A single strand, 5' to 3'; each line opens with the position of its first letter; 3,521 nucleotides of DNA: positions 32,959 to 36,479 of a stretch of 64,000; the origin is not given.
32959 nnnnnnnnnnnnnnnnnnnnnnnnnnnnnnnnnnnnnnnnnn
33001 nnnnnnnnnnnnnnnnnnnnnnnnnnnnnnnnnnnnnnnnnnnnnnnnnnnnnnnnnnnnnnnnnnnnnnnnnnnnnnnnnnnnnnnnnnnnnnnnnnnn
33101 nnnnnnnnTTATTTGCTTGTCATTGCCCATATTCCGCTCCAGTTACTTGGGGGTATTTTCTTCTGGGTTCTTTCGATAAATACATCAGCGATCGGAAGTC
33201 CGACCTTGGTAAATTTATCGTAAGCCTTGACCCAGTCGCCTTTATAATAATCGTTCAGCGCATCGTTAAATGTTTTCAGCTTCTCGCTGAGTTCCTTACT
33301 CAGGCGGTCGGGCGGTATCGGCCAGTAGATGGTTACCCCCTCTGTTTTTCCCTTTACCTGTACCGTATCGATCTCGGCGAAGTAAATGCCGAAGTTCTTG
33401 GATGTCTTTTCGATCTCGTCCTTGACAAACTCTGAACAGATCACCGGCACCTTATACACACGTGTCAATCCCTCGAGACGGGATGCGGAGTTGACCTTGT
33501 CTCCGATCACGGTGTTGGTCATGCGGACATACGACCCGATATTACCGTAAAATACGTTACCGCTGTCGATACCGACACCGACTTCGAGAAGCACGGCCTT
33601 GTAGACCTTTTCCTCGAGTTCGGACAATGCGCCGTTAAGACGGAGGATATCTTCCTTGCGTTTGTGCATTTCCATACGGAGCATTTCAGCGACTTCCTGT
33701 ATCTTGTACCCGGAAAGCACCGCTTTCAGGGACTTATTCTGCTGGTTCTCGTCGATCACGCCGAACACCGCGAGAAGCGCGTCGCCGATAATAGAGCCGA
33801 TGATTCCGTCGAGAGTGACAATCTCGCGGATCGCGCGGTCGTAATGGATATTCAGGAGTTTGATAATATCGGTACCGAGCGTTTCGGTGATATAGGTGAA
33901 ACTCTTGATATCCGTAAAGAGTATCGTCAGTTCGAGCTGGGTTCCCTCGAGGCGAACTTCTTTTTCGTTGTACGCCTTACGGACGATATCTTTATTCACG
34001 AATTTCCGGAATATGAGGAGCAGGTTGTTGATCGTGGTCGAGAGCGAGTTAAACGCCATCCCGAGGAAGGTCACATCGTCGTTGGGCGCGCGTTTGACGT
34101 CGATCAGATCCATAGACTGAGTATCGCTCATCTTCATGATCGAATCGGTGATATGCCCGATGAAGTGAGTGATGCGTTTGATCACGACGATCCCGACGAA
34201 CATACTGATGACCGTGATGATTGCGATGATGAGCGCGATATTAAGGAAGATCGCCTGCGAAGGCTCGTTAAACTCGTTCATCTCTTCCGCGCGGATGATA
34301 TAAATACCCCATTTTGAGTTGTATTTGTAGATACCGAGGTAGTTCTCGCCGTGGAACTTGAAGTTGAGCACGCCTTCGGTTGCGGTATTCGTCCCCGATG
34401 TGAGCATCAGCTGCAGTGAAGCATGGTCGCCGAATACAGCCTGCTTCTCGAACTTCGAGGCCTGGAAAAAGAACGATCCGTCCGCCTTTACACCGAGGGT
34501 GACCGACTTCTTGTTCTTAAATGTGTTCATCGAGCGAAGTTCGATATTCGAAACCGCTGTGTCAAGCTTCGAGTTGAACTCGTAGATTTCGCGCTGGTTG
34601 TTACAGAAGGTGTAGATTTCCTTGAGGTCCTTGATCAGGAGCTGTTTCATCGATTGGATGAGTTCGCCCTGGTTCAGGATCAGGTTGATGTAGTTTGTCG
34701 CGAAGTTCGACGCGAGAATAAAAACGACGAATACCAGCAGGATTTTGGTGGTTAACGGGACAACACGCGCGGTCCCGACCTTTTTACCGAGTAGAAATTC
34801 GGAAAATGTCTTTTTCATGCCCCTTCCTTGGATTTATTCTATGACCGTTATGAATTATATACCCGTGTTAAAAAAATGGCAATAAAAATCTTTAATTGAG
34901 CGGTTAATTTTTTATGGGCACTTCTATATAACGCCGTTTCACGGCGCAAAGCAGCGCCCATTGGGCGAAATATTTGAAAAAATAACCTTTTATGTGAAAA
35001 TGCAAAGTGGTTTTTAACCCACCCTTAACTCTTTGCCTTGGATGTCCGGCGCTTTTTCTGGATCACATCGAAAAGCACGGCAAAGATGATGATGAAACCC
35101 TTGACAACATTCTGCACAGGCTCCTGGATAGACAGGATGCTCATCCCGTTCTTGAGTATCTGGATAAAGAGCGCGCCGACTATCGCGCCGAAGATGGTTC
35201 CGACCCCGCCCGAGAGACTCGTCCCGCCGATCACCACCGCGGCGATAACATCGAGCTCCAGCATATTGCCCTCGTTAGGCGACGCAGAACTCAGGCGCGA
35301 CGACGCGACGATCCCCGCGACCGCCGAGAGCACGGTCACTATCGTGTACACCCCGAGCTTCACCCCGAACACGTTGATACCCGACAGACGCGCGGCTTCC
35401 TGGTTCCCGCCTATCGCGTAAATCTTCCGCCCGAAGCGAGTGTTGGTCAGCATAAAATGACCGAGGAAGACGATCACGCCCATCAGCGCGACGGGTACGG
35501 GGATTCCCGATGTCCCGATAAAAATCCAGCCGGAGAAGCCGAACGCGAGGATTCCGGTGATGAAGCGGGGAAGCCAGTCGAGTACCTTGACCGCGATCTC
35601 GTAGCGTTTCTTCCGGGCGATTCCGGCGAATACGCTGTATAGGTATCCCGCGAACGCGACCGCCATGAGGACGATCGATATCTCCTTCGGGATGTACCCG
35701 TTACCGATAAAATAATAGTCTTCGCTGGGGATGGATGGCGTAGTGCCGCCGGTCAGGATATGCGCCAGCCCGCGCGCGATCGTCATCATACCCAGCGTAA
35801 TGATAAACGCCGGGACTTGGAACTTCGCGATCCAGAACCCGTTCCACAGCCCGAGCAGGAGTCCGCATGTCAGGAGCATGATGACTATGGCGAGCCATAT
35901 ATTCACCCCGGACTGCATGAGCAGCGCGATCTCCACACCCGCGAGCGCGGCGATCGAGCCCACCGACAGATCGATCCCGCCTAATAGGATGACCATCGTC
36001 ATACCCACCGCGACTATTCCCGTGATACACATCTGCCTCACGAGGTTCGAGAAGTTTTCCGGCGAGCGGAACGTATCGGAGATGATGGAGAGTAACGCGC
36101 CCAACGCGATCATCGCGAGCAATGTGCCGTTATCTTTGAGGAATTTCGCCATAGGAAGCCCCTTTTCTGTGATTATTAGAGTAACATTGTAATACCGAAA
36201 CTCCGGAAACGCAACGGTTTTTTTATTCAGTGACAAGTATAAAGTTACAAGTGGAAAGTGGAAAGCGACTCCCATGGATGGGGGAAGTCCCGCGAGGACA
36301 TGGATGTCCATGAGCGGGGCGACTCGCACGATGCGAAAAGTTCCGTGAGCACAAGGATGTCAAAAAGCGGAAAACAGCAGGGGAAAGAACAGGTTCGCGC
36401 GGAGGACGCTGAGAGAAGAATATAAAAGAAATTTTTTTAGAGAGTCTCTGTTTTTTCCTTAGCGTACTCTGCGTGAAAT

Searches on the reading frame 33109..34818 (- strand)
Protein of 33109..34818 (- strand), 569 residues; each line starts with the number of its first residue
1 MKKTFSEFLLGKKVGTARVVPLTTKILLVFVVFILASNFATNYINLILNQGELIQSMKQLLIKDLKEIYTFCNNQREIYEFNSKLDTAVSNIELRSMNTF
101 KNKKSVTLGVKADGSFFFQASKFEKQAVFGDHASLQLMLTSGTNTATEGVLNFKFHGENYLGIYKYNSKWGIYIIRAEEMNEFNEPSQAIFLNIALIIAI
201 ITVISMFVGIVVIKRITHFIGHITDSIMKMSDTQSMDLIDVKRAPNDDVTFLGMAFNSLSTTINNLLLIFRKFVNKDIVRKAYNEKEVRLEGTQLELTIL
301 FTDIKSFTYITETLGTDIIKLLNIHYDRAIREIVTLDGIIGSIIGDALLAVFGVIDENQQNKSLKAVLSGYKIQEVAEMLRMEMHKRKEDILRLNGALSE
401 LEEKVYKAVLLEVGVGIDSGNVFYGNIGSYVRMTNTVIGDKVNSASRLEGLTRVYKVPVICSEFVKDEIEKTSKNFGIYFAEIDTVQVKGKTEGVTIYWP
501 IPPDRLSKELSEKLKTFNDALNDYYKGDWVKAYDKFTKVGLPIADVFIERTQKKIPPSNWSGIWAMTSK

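Call 66: search_protein_families(library=pfam, proteins=[window:33109-34818:-], max_evalue=0.00001)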
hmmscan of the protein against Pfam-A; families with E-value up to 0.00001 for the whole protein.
window:33109-34818:- (569 aa): 1 family
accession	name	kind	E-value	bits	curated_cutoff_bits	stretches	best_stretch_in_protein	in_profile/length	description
PF00211.25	Guanylate_cyc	-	5.8e-15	55.8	21.9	1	296-499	8-180/183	Adenylate and Guanylate cyclase catalytic domain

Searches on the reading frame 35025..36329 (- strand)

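Call 66: search_protein_families(library=pfam, proteins=[window:35025-36329:-], max_evalue=0.00001)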
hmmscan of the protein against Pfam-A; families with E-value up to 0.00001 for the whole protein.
window:35025-36329:- (434 aa): 1 family
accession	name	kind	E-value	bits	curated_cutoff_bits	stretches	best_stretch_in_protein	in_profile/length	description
PF02653.21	BPD_transp_2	-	5.4e-38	131.1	26.8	1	93-418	2-269/269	Branched-chain amino acid transport system / permease component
